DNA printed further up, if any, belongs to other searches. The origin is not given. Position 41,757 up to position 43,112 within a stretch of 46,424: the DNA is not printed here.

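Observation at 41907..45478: Two-gene module: receptor Ser/Thr kinase translationally coupled to a secreted FGE-sulfatase-fold protein, in a second low-GC island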

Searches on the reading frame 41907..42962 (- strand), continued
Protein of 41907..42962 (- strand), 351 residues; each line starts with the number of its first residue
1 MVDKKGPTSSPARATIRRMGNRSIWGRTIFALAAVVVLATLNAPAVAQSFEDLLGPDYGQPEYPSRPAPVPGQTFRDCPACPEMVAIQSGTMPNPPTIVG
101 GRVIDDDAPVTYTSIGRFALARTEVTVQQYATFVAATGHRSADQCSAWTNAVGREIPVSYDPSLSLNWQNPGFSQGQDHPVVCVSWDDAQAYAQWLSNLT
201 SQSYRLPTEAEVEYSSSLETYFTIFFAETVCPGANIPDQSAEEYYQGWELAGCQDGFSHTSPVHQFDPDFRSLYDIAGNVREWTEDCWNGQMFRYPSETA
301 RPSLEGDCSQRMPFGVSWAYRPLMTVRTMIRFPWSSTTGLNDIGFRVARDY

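Call 106: get_annotated_region(hit=H10, flank=5000)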
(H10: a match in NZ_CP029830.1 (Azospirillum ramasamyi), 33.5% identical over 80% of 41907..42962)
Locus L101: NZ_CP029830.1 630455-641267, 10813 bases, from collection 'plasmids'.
description: Azospirillum ramasamyi strain M2T2B2 plasmid unnamed1, complete sequence
organism: Azospirillum ramasamyi (NCBI taxid 682998)
taxonomy: Bacteria; Pseudomonadota; Alphaproteobacteria; Rhodospirillales; Azospirillaceae; Azospirillum; Azospirillum ramasamyi
host: -; source: single cell,Cow dung; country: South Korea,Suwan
typing (MOB-suite, as given by PLSDB): non-mobilizable
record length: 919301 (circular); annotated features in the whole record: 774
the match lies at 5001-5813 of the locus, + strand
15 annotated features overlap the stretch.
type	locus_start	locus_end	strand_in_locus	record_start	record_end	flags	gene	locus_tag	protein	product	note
CDS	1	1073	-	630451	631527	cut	argC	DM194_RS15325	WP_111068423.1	N-acetyl-gamma-glutamyl-phosphate reductase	GO:0006592 - ornithine biosynthetic process [Evidence IEA]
CDS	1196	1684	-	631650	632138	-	rpsI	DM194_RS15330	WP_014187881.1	30S ribosomal protein S9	GO:0006412 - translation [Evidence IEA]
CDS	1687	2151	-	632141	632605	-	rplM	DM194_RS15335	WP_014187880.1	50S ribosomal protein L13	GO:0006412 - translation [Evidence IEA]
CDS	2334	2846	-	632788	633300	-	-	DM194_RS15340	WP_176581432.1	PaaI family thioesterase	-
CDS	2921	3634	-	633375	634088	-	-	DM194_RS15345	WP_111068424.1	glycine zipper 2TM domain-containing protein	-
CDS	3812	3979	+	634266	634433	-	-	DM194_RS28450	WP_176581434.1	hypothetical protein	-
CDS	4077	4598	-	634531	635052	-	-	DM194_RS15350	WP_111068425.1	ferritin-like domain-containing protein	-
CDS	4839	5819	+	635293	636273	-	-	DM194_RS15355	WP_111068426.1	formylglycine-generating enzyme family protein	-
CDS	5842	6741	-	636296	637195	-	-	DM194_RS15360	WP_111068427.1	LysR family transcriptional regulator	-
CDS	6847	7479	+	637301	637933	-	-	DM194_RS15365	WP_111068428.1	glutathione S-transferase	-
CDS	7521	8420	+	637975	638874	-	-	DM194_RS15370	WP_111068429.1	pyridoxamine 5'-phosphate oxidase family protein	-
CDS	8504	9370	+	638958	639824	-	-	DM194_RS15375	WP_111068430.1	HAD family acid phosphatase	-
CDS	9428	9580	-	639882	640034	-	-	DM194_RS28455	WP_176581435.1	hypothetical protein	-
CDS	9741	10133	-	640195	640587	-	-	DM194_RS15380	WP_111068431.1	hypothetical protein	-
CDS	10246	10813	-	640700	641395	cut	urtE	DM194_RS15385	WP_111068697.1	urea ABC transporter ATP-binding subunit UrtE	GO:0015840 - urea transport [Evidence IEA]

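Call 107: get_annotated_region(hit=H5, flank=5000)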
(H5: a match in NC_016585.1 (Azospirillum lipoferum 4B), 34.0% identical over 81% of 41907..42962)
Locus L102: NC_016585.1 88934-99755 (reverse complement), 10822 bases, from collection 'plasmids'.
description: Azospirillum lipoferum 4B plasmid AZO_p1, complete sequence
organism: Azospirillum lipoferum 4B (NCBI taxid 862719)
taxonomy: Bacteria; Pseudomonadota; Alphaproteobacteria; Rhodospirillales; Azospirillaceae; Azospirillum; Azospirillum lipoferum; Azospirillum lipoferum 4B
host: -; source: -; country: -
typing (MOB-suite, as given by PLSDB): mobilizable; relaxase MOBF,MOBP
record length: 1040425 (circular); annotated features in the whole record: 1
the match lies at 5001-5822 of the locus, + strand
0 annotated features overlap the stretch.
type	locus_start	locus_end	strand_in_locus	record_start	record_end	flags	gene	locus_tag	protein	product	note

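Call 108: get_annotated_region(hit=H1, flank=5000)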
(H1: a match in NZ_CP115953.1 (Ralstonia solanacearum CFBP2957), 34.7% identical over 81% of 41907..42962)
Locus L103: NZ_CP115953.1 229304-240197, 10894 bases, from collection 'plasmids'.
description: Ralstonia solanacearum CFBP2957 plasmid pmega, complete sequence
organism: Ralstonia solanacearum CFBP2957 (NCBI taxid 859656)
taxonomy: Bacteria; Pseudomonadota; Betaproteobacteria; Burkholderiales; Burkholderiaceae; Ralstonia; Ralstonia solanacearum; Ralstonia solanacearum CFBP2957
host: -; source: Solanum lycopersicum; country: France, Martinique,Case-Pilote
typing (MOB-suite, as given by PLSDB): non-mobilizable
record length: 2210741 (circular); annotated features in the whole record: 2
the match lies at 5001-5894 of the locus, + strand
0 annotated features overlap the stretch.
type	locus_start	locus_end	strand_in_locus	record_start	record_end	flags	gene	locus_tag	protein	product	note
